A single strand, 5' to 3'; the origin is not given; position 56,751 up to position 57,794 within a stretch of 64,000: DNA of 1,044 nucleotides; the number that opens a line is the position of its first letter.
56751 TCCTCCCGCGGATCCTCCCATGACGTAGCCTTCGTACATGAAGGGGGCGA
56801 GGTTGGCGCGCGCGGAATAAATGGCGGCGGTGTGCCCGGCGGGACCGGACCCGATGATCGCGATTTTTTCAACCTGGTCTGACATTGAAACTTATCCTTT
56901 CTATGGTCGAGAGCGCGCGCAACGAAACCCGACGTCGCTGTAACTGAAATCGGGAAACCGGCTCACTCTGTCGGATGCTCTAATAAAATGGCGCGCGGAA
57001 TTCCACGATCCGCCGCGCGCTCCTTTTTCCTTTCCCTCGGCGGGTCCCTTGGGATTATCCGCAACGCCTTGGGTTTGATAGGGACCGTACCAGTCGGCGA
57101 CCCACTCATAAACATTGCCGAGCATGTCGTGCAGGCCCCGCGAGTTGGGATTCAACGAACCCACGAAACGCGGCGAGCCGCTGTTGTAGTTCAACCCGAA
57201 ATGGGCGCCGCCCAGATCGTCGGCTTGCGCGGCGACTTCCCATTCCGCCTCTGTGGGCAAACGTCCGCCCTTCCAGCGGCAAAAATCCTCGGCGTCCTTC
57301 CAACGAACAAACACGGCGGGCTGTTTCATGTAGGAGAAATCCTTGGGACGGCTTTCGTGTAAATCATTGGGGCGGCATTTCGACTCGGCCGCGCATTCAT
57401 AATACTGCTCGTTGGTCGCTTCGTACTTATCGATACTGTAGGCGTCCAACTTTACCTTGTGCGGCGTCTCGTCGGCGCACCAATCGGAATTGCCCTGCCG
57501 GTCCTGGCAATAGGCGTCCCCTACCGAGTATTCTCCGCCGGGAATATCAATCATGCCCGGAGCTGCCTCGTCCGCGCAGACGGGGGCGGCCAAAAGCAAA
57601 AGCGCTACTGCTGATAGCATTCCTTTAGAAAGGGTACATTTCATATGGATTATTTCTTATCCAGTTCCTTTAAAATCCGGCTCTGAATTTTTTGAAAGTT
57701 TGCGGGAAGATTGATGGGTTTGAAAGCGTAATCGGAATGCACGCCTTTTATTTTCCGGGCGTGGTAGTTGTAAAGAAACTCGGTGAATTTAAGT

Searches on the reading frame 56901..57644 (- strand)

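Call 99: search_protein_families(library=pfam, proteins=[window:56901-57644:-], max_evalue=0.001)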
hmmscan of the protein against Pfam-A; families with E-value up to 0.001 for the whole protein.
window:56901-57644:- (247 aa): 1 family
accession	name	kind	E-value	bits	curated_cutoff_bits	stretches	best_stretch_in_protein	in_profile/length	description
PF03781.23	FGE-sulfatase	-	4.1e-47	161.4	23.3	1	28-244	2-255/255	Sulfatase-modifying factor enzyme 1-like domain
